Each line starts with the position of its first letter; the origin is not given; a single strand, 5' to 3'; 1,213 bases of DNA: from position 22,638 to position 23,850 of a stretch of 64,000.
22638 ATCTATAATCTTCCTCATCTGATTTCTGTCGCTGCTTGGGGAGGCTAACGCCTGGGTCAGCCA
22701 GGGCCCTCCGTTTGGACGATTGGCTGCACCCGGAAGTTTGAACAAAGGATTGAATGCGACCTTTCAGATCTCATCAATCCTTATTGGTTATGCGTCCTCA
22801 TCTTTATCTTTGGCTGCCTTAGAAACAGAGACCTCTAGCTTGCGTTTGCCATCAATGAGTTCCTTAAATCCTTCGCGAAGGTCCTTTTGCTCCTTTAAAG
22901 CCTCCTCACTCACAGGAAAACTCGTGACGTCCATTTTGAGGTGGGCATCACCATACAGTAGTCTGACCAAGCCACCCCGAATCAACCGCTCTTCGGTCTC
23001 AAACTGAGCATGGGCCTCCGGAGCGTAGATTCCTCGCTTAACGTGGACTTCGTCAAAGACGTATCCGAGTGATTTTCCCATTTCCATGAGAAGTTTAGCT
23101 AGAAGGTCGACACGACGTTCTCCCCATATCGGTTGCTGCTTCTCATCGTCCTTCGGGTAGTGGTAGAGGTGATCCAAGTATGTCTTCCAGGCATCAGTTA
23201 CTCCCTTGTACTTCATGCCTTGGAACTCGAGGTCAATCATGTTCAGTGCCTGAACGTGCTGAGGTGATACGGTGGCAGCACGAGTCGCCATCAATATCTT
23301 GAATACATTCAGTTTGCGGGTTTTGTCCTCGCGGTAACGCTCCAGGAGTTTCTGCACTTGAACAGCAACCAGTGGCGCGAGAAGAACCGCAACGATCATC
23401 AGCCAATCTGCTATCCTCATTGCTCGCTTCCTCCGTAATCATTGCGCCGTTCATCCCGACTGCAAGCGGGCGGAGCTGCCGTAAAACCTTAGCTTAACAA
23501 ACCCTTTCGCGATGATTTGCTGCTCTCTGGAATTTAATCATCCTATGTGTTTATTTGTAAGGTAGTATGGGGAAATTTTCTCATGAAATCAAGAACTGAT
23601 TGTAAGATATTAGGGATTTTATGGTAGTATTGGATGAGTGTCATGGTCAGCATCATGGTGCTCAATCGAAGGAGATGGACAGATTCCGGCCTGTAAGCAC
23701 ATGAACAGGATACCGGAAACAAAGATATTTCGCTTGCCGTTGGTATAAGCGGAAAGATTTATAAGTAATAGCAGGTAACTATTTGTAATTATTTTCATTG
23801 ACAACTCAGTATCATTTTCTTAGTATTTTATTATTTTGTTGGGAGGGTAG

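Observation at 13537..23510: Integrase-less integron-type cassette array on the minus strand (defence-gene CALIN)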

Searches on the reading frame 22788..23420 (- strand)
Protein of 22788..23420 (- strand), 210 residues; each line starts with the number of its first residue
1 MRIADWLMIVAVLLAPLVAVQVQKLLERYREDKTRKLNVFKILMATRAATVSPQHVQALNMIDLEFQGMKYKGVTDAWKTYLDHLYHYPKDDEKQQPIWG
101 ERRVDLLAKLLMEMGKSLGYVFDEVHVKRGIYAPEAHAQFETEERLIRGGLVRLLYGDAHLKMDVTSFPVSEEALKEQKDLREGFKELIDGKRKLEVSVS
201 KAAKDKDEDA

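Call 8: search_protein_families(library=pfam, proteins=[window:22788-23420:-], max_evalue=0.01)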
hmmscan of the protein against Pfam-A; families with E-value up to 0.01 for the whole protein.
window:22788-23420:- (210 aa): 1 family
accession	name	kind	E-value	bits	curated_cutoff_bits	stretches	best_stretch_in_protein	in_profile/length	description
PF20385.3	DUF6680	-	6.7e-60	202.1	23.2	1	1-172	1-168/170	Family of unknown function (DUF6680)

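Call 78: find_homologous_proteins(query=window:22788-23420:-, max_evalue=1e-10)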
Query window:22788-23420:- (210 aa): 403 proteins with E <= 1e-10 among 990 candidates; the best 120 are listed.
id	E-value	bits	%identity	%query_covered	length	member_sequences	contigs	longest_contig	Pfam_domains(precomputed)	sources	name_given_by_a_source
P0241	1.3e-132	458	100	100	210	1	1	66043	PF20385.4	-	-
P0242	1.9e-117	408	89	99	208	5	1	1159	PF20385.4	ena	-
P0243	2.8e-115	401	87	98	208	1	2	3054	PF20385.4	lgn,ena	-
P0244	9.0e-115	399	88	99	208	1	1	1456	PF20385.4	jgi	jgi:hypothetical protein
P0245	6.5e-114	397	87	98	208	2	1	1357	PF20385.4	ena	-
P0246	4.5e-112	391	85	98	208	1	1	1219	PF20385.4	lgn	-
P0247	6.4e-110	384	86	97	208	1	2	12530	PF20385.4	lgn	-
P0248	6.5e-108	377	85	96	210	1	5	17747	PF20385.4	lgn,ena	-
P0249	7.2e-107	374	83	98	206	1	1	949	PF20385.4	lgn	-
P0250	1.8e-106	372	84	96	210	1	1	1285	PF20385.4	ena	-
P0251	1.6e-105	369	83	99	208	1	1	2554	PF20385.4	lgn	-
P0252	6.6e-105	367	81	96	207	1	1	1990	PF20385.4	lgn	-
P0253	7.0e-105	367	80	99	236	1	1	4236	PF20385.4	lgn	-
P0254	1.4e-104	366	83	95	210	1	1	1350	PF20385.4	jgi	jgi:hypothetical protein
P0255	5.5e-103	361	77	100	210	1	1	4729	PF20385.4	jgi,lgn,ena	-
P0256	1.2e-102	360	78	100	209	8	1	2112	PF20385.4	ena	-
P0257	3.0e-101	355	78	100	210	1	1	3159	PF20385.4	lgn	-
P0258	3.6e-101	355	80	99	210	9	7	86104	PF20385.4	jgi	jgi:hypothetical protein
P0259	5.0e-101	355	79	99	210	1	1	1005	PF20385.4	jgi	jgi:Family of unknown function (DUF6680)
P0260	9.2e-101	354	78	100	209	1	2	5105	PF20385.4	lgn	-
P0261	3.1e-100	352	77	100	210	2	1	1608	PF20385.4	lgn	-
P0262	4.8e-99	348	76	99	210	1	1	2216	PF20385.4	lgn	-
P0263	4.2e-98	345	75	100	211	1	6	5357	PF20385.4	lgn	-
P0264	4.3e-97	342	73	97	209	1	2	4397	PF20385.4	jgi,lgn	jgi:hypothetical protein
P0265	5.6e-95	335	75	100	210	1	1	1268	PF20385.4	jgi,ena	-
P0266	1.5e-93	330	80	89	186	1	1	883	PF20385.4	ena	-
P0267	1.9e-93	330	71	98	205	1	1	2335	PF20385.4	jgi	jgi:hypothetical protein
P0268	1.6e-90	320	72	98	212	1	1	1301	PF20385.4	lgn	-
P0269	1.1e-89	318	77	92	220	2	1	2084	PF20385.4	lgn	-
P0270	1.9e-89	317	70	100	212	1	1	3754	PF20385.4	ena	-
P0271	4.9e-87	309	69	98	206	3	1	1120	PF20385.4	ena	-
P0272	5.4e-87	309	71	96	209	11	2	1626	PF20385.4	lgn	-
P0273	5.9e-87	309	69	100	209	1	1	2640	PF20385.4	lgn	-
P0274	7.4e-87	308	71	96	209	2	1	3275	PF20385.4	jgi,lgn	jgi:hypothetical protein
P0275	1.1e-86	308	72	95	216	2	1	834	PF20385.4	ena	-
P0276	3.8e-86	306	69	96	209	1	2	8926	PF20385.4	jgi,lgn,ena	-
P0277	8.7e-86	305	70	95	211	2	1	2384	PF20385.4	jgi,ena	jgi:hypothetical protein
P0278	8.8e-86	305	69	95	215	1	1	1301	PF20385.4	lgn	-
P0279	2.6e-85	303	70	95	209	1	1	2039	PF20385.4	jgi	jgi:hypothetical protein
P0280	6.9e-85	302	70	96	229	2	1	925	PF20385.4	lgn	-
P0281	7.0e-85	302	69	100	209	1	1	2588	PF20385.4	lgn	-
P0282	1.1e-84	301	68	95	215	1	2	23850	PF20385.4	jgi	-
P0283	1.5e-84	301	68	97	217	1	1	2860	PF20385.4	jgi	jgi:hypothetical protein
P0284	1.6e-84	301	68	100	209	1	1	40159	PF20385.4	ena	-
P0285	1.9e-84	300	67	96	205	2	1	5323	PF20385.4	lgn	-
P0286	2.2e-84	300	67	95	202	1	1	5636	PF20385.4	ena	-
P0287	2.7e-84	300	71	95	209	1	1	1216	PF20385.4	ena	-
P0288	3.7e-84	299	68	98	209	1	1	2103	PF20385.4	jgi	jgi:hypothetical protein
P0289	3.8e-84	299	67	97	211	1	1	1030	PF20385.4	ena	-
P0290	4.7e-84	299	68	98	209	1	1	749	PF20385.4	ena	-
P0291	4.9e-84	299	67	99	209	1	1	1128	PF20385.4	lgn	-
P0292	1.0e-83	298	67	96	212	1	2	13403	PF20385.4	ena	-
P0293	1.0e-83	298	69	97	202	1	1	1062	PF20385.4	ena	-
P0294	1.1e-83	298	78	84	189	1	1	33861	PF20385.4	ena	-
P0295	1.2e-83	298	68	98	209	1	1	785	PF20385.4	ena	-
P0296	1.3e-83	298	70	95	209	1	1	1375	PF20385.4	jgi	jgi:hypothetical protein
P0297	1.9e-83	297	69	95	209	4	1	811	PF20385.4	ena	-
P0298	2.0e-83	297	67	100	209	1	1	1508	PF20385.4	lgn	-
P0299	3.5e-83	296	68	98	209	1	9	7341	PF20385.4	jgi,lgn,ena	-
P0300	3.7e-83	296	68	95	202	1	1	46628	PF20385.4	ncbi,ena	-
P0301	3.8e-83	296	66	95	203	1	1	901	PF20385.4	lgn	-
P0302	1.3e-82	294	67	98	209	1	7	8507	PF20385.4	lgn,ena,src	-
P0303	1.5e-82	294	68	95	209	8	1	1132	PF20385.4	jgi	jgi:hypothetical protein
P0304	1.9e-82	294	67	100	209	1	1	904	PF20385.4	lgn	-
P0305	2.1e-82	294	69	95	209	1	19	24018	PF20385.4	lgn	-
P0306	1.5e-81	291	66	98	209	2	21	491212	PF20385.4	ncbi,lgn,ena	-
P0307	1.8e-81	291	65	98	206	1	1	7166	PF20385.4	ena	-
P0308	1.8e-81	291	66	100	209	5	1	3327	PF20385.4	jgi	jgi:hypothetical protein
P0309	2.3e-81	290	65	98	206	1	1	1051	PF20385.4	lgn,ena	-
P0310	3.8e-81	290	65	99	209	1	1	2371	PF20385.4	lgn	-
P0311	5.6e-81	289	64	95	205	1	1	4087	PF20385.4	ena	-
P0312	7.4e-81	289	63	99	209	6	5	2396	PF20385.4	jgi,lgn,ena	jgi:hypothetical protein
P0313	1.1e-80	288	65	97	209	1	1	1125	PF20385.4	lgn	-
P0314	1.3e-80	288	65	98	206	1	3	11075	PF20385.4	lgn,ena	-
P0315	1.3e-80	288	65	96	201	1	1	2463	PF20385.4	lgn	-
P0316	1.5e-80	288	65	100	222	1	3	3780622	PF20385.4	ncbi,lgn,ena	-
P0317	2.6e-80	287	67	98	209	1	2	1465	PF20385.4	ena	-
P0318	3.7e-80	286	67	95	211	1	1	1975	PF20385.4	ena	-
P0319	3.8e-80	286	65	99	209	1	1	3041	PF20385.4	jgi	jgi:hypothetical protein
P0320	5.0e-80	286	65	98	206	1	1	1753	PF20385.4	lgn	-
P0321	5.3e-80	286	62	100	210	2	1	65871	PF20385.4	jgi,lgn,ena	-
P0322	9.7e-80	285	72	85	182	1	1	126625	PF20385.4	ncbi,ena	-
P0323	1.1e-79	285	64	96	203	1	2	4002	PF20385.4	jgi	-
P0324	1.2e-79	285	64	98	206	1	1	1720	PF20385.4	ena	-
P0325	1.3e-79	285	64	98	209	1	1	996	PF20385.4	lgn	-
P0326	4.7e-79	283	66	95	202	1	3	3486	PF20385.4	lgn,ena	-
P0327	5.2e-79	283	64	98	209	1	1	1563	PF20385.4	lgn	-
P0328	8.3e-79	282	66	99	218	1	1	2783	PF20385.4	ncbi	-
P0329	8.4e-79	282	65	95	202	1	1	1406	PF20385.4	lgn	-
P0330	1.0e-78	282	63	94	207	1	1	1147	PF20385.4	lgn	-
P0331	3.7e-78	280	62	100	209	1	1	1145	PF20385.4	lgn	-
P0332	9.0e-78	279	64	96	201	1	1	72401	PF20385.4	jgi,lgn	-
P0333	1.2e-77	278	64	94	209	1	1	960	PF20385.4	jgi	-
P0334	1.2e-77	278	63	95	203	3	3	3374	PF20385.4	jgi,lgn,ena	-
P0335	1.3e-77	278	65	100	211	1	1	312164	PF20385.4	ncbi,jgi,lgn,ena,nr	ncbi:MAG: hypothetical protein COA65_06945 [Rhodospirillaceae bacterium]|nr:MAG: hypothetical protei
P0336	2.9e-77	277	62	99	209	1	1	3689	PF20385.4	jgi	jgi:hypothetical protein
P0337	4.2e-77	276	65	90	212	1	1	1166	PF20385.4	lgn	-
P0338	5.7e-77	276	65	96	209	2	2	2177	PF20385.4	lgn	-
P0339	6.0e-77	276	67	96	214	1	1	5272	PF20385.4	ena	-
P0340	7.4e-77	276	63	99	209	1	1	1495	PF20385.4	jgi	-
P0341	1.0e-76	275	63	95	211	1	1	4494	PF20385.4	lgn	-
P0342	2.5e-76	274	65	97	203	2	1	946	PF20385.4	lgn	-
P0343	3.5e-76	273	64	99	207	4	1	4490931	PF20385.4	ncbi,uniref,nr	ncbi:hypothetical protein HNO52_08650 [Billgrantia diversa]|uniref:DUF6680 family protein n=1 Tax=Ha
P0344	5.3e-76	273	64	95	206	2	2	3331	PF20385.4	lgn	-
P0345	8.0e-76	272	64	94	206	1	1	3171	PF20385.4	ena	-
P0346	8.3e-76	272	61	99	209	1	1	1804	PF20385.4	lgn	-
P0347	1.5e-75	271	63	97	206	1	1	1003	PF20385.4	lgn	-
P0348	1.6e-75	271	61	100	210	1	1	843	PF20385.4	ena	-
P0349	1.9e-75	271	61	99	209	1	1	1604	PF20385.4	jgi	-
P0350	2.1e-75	271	60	98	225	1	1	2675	PF20385.4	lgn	-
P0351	2.9e-75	270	64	93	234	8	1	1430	PF20385.4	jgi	-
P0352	5.3e-75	270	63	95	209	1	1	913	PF20385.4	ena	-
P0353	5.7e-75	269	60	99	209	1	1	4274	PF20385.4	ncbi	-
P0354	6.4e-75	269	61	97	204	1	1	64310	PF20385.4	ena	-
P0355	1.8e-74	268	62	95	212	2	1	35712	PF20385.4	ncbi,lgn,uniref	ncbi:MAG: DUF6680 family protein [Saccharospirillum sp.]|uniref:DUF6680 family protein n=1 Tax=Sacch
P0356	1.9e-74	268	63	97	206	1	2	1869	PF20385.4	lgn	-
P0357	2.0e-74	268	62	99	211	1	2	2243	PF20385.4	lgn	-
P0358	3.3e-74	267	63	88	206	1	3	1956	PF20385.4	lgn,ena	-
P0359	3.5e-74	267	61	96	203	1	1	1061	PF20385.4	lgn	-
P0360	4.4e-74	267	62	95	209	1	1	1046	PF20385.4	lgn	-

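Call 79: find_encoding_contigs(protein=P0248, flank=6000, max_places=4)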
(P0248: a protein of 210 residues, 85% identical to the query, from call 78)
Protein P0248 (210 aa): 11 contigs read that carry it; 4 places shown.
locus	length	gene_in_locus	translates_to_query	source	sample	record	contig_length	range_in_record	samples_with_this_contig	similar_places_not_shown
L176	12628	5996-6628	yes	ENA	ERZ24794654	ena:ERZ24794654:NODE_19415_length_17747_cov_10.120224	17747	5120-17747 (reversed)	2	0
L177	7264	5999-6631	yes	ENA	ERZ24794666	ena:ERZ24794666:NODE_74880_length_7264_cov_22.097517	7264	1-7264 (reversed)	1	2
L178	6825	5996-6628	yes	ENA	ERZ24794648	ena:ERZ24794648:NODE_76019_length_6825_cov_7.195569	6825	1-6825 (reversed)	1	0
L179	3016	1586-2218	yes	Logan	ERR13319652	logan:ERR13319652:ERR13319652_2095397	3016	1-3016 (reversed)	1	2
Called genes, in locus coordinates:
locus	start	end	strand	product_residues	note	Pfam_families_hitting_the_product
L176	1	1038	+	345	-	?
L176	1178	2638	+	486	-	PF08867:FRG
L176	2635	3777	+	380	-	-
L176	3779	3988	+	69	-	-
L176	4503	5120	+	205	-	-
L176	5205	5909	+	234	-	-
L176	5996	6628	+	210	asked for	PF20385:DUF6680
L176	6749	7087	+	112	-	-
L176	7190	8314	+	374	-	PF10137:CAP12-PCTIR_TIR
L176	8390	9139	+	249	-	-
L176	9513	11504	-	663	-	PF13229:Beta_helix (faint), PF11617:Cu-binding_MopE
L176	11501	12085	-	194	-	PF13472:Lipase_GDSL_2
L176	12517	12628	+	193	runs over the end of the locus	PF00578:AhpC-TSA, PF08534:Redoxin, PF13905:Thioredoxin_8 (faint)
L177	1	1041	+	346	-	?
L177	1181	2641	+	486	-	PF08867:FRG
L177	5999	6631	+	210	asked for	PF20385:DUF6680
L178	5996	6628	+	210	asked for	PF20385:DUF6680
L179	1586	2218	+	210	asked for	PF20385:DUF6680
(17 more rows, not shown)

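Call 80: find_encoding_contigs(protein=P0258, flank=6000, max_places=4)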
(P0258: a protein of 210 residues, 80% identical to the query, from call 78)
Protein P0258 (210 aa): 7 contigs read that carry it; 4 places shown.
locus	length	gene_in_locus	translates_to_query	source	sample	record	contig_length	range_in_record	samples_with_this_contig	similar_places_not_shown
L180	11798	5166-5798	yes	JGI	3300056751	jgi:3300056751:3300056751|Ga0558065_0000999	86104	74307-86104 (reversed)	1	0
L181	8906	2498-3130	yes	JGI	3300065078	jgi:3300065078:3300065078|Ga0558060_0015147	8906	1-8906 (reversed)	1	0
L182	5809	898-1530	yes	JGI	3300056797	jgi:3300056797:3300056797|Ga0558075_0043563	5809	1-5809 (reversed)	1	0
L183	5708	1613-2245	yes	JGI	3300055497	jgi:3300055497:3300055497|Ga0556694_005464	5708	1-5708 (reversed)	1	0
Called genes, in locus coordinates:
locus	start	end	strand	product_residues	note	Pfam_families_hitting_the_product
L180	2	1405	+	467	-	?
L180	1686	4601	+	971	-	PF04313:HSDR_N, PF00270:DEAD (faint), PF04851:ResIII, PF18766:SWI2_SNF2, PF22679:T1R_D3-like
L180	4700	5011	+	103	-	PF01863:YgjP-like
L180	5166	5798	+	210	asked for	PF20385:DUF6680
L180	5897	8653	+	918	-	-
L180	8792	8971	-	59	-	-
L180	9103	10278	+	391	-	PF14487:DarT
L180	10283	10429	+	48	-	-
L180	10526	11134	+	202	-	PF13338:AbiEi_4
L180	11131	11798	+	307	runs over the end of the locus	PF08843:AbiEii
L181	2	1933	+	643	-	?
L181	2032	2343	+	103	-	PF01863:YgjP-like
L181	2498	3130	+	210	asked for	PF20385:DUF6680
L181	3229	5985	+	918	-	-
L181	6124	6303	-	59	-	-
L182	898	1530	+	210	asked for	PF20385:DUF6680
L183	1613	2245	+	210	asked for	PF20385:DUF6680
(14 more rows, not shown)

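Call 87: search_protein_families(library=padloc, proteins=[window:22788-23420:-], max_evalue=0.001)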
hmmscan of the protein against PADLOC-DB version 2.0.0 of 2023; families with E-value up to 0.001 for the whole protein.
window:22788-23420:- (210 aa): 0 families

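Call 97: search_protein_families(library=ncbifam, proteins=[window:22788-23420:-], max_evalue=0.001)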
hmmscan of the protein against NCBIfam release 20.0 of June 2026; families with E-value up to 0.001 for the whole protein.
window:22788-23420:- (210 aa): 0 families

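Call 117: predict_structure(alignment_id=A8)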
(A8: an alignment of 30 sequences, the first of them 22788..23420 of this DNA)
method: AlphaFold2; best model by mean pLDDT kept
length: 210 residues; sequences in the alignment: 30
mean_pLDDT: 71.7   pTM: 0.50
mean pLDDT of the five models: 71.7, 71.6, 71.1, 68.4, 67.2
residues with pLDDT >= 90: 0; 70-90: 128; 50-70: 64; < 50: 18
segments of 3 or more residues with pLDDT < 50: 163-165, 198-210
pLDDT, mean of each block of 10 residues (from residue 1): 83 87 84 83 68 76 82 86 80 75 83 83 71 58 65 62 50 66 71 53 39
secondary structure, 60 per line:
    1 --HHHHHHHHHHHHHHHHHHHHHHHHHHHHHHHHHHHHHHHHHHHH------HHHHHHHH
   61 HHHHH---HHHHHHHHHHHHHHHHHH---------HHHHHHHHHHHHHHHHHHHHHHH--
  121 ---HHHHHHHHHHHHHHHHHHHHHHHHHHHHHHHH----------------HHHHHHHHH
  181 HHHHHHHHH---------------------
elements in order: H3-46 H53-65 H69-86 H96-118 H124-155 H172-189

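Call 121: fold_search(model_id=the predicted structure, library=pdb)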
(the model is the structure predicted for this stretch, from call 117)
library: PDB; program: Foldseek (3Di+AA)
matches with E <= 10: 166; with E <= 0.001: 0
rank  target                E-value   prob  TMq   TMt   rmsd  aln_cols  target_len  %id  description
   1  8gji_A                4.7e-01  0.38  0.22  0.26  25.0       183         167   12  De novo design of high-affinity protein binders to bioactive helical peptides (released 2024-01-10)
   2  8qbr                  5.7e-01  0.20  0.17  0.17  31.5       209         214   13  Cryo-EM structure of Vipp1 helical filament with lattice 1 (Vipp1_L1) (released 2024-09-18)
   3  5jeq                  7.8e-01  0.23  0.21  0.19  29.5       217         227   12  Fragment of nitrate/nitrite sensor histidine kinase NarQ (R50K) in symmetric apo state (released 2017-05-31)
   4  4i0u_D                9.0e-01  0.28  0.23  0.17  22.5       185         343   12  Improved structure of Thermotoga maritima CorA at 2.7 A resolution (released 2013-03-06)
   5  8fjg                  1.5e+00  0.30  0.21  0.35   8.5        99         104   17  The two-repeat design H12 (released 2023-09-27)
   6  1x90_A                1.5e+00  0.21  0.20  0.26  19.9       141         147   10  Crystal structure of mutant form B of a pectin methylesterase inhibitor from Arabidopsis (released 2004-12-28)
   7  9jih_B                1.5e+00  0.12  0.18  0.15  31.3       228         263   14  Crystal structure of BAR domain of ACAP4 (released 2026-01-14)
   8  9s99_B                1.6e+00  0.20  0.21  0.22  27.6       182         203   13  CdvB2 filament - high twist, class B (released 2026-01-28)
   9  4ckg_B                1.6e+00  0.20  0.21  0.13  30.1       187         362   16  Helical reconstruction of ACAP1(BAR-PH domain) decorated membrane tubules by cryo-electron microscopy (released 2014-10-15)
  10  9mni_E                1.7e+00  0.23  0.18  0.28  12.8       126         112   11  CGRP Receptor in complex with dC2_050 (released 2025-10-22)
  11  7o6y_6                1.8e+00  0.38  0.24  0.35  23.3       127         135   12  Cryo-EM structure of respiratory complex I under turnover (released 2021-11-10)
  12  3euh_A                1.9e+00  0.10  0.18  0.14  20.5       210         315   10  Crystal Structure of the MukE-MukF Complex (released 2009-01-20)
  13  9e0s_A                2.0e+00  0.11  0.16  0.18  17.1       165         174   13  Cryo-EM structure of a the periplasmic insert from Myxococcus TAtC (released 2025-08-27)
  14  6s18_A                2.1e+00  0.15  0.21  0.29  16.0       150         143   11  Ligand binding domain of the P. putida receptor PcaY_PP in complex with glycerol (released 2020-10-21)
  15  9a2i_MODEL_1_A        2.1e+00  0.13  0.16  0.07  18.4       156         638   11  Model of E. coli DnaK by in-cell photo-crosslinking MS and deep learning (released 2023-02-24)
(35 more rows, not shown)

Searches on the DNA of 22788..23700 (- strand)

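Call 81: search_with_rna_model(model_id=R1, sources=[L176, L180, L173, L140], filters=off, max_evalue=2)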
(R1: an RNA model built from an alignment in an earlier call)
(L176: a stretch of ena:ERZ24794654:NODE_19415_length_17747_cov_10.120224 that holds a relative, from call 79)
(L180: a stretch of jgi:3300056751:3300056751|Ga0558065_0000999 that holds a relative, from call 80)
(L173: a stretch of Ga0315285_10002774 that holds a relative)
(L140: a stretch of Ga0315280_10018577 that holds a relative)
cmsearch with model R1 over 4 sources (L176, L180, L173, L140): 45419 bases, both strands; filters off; matches with E-value up to 2: 13.
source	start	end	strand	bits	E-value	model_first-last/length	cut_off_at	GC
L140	7358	7446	-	35.9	6.7e-08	1-70/70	no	0.49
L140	2817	2892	-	32.5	6.3e-07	1-70/70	no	0.59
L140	1434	1493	-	32.3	6.9e-07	1-70/70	no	0.62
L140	5662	5719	-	29.9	3.5e-06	1-70/70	no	0.52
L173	4914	4976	-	23.8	0.00019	1-70/70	no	0.57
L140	4754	4817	-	23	0.00034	1-70/70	no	0.58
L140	1959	2044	-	21.7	0.00081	1-70/70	no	0.51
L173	4209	4334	-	21.7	0.00082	1-70/70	no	0.66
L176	7098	7172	+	18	0.0094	1-70/70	no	0.59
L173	3345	3404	-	15.8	0.04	1-70/70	no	0.73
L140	7358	7446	+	15.6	0.046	1-70/70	no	0.49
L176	9153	9215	+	12.9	0.27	1-70/70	no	0.6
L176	8325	8382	+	10.3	1.5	1-70/70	no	0.67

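Call 110: search_with_rna_model(model_id=R1, source=window, start=23380, end=23700, filters=off, max_evalue=10, show_alignments=2)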
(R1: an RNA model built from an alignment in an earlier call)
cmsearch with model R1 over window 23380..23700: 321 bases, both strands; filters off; matches with E-value up to 10: 0.
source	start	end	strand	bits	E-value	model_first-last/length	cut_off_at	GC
